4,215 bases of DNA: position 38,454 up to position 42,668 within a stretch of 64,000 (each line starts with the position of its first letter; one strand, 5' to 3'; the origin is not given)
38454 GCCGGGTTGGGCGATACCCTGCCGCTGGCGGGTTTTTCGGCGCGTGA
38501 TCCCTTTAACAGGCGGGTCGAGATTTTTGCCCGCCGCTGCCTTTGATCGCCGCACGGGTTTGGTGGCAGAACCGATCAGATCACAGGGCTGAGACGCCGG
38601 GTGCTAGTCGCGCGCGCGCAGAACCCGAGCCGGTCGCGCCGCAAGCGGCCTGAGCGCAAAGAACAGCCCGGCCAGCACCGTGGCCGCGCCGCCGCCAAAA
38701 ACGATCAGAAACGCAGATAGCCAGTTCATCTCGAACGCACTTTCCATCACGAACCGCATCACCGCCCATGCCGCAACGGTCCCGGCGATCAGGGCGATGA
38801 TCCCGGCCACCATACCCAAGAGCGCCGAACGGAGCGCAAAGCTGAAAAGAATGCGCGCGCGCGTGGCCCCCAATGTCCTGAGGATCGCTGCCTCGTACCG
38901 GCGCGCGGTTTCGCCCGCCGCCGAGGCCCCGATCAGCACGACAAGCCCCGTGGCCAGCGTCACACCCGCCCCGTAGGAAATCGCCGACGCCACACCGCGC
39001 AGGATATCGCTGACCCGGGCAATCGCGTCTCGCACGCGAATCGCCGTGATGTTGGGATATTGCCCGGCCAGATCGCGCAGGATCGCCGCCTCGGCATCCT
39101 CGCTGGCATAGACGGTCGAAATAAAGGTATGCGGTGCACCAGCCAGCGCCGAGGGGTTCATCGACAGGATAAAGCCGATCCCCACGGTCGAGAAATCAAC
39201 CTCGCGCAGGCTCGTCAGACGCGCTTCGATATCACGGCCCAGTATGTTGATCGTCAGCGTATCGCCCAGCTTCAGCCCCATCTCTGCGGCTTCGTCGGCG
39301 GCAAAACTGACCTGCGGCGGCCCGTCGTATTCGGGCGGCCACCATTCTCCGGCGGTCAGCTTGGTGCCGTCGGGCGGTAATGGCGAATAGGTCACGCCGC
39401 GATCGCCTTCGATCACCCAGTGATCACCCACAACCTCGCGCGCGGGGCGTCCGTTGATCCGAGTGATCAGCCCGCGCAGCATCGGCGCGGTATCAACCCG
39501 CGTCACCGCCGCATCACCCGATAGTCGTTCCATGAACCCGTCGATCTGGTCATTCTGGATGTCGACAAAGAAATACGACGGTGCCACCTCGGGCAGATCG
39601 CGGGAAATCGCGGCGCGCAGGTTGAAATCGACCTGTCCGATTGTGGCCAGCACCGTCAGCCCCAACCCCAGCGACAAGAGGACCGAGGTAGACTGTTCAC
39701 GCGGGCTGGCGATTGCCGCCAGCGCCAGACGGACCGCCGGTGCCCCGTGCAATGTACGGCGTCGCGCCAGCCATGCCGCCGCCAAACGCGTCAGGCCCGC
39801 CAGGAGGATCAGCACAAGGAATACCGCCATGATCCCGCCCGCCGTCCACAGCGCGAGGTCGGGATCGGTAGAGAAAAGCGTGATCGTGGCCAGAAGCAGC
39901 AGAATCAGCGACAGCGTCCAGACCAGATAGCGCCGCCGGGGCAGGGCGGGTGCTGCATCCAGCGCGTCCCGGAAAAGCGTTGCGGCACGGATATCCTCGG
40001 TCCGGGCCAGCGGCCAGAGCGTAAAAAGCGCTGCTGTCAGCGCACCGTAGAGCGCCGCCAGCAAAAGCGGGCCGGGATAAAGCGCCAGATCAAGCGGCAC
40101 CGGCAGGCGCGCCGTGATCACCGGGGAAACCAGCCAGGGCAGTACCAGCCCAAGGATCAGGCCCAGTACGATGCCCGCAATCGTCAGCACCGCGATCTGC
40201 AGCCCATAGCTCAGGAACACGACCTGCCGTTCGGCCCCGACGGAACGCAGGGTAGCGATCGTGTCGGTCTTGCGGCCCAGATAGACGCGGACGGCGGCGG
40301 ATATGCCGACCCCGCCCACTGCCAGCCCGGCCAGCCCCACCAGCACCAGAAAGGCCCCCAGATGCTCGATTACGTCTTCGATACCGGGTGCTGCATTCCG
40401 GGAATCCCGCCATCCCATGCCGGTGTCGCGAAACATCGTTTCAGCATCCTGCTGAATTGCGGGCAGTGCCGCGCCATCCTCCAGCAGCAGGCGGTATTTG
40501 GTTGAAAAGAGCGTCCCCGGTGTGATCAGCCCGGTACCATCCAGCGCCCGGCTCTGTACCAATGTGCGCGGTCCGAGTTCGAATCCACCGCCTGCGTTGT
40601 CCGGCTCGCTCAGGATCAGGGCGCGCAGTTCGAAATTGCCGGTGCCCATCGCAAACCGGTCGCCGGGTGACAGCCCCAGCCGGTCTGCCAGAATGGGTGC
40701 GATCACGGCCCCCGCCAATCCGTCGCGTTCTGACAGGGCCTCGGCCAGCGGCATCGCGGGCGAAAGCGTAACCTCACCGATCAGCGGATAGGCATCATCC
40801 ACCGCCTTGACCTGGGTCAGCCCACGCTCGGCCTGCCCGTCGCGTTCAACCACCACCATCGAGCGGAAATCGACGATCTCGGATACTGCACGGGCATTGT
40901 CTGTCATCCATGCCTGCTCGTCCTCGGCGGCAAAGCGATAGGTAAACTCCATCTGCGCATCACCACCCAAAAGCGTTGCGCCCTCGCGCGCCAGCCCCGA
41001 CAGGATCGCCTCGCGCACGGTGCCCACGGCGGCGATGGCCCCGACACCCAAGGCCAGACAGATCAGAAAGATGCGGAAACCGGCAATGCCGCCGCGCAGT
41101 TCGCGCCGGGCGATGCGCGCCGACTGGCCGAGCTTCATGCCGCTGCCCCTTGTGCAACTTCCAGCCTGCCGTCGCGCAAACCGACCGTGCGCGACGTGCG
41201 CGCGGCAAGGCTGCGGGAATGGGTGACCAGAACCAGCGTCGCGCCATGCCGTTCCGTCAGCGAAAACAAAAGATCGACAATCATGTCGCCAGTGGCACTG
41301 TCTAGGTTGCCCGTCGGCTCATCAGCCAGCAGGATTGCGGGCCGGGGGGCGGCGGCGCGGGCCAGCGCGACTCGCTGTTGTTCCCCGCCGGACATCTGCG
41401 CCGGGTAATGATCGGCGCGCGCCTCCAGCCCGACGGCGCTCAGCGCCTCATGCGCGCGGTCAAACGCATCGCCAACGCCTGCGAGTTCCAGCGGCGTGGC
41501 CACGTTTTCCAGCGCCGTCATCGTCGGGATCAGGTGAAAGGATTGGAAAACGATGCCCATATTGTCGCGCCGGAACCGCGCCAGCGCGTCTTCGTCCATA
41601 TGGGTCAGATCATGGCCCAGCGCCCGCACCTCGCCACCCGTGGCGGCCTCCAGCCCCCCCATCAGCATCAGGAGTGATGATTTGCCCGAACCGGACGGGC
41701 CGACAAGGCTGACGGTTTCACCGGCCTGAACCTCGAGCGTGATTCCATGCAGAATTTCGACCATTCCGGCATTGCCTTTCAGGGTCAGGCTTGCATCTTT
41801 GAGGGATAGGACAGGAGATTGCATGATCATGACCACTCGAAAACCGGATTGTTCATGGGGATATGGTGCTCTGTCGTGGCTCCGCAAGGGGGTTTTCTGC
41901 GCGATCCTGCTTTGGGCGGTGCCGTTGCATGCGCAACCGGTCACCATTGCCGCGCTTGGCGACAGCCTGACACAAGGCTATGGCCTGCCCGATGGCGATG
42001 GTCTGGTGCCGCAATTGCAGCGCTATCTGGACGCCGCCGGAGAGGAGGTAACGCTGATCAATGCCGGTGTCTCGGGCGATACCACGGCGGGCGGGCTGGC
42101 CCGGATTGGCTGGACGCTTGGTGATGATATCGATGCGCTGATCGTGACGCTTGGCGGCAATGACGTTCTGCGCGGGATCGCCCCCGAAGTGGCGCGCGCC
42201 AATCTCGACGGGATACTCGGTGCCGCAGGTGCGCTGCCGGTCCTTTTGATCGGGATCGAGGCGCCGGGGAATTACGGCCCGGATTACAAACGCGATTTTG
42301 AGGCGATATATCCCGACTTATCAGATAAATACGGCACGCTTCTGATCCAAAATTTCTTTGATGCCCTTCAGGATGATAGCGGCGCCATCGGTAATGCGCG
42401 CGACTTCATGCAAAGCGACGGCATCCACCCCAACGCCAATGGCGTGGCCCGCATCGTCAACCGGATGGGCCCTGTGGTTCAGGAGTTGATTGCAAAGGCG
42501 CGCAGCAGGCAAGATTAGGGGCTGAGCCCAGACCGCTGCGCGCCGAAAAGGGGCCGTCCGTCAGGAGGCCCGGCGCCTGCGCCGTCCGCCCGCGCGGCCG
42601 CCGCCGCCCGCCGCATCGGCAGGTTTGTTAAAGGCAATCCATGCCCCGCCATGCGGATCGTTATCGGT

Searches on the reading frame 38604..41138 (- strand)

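Call 4: search_protein_families(library=pfam, proteins=[window:38604-41138:-], max_evalue=0.01)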
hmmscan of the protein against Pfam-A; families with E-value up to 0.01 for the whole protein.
window:38604-41138:- (844 aa): 1 family
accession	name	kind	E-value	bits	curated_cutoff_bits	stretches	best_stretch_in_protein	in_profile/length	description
PF02687.27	FtsX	-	2.1e-18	66.9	25.5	2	725-831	5-115/120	FtsX-like permease C-terminal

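Call 5: search_protein_families(library=ncbifam, proteins=[window:38604-41138:-], max_evalue=0.01)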
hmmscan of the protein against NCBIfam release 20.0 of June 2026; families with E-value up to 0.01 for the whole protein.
window:38604-41138:- (844 aa): 6 families
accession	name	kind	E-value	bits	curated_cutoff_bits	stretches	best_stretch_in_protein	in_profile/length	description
NF041854.1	ABC_perm_YbbP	equivalog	9.2e-71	238.8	999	1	22-830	16-797/806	putative ABC transporter permease subunit YbbP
TIGR02212.1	lolCE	equivalog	2.4e-08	33.3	362.45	2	281-340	286-345/411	lipoprotein-releasing ABC transporter permease subunit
TIGR00439.2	FtsX_Gneg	equivalog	3.4e-05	23.2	255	1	680-800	129-250/292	permease-like cell division protein FtsX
NF008357.0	PRK11146.1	exception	0.0016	17.4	439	0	747-807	299-361/414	lipoprotein-releasing ABC transporter permease subunit LolE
NF007826.0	PRK10535.1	equivalog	0.0017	16.7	966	1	254-376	515-632/648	macrolide ABC transporter ATP-binding protein/permease MacB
NF038347.1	FtsX_Gpos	exception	0.003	17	225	1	744-802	195-253/296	permease-like cell division protein FtsX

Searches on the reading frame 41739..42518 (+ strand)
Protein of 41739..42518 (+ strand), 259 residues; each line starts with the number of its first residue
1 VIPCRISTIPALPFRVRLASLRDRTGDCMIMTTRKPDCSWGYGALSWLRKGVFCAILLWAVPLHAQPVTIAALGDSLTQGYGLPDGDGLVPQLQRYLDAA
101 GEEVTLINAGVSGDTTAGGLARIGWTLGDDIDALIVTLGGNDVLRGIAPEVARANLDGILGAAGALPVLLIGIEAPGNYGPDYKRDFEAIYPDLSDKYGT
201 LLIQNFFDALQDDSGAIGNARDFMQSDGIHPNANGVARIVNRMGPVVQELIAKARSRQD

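Call 38: search_protein_families(library=pfam, proteins=[window:41739-42518:+], max_evalue=0.001)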
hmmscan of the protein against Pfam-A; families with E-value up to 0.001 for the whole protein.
window:41739-42518:+ (259 aa): 2 families
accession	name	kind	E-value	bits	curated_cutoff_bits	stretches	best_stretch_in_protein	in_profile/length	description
PF13472.12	Lipase_GDSL_2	-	1.8e-22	81.1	32.9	1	72-237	1-177/178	GDSL-like Lipase/Acylhydrolase family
PF00657.28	Lipase_GDSL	-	3.2e-12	47.5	23.6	1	70-158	1-105/208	GDSL-like Lipase/Acylhydrolase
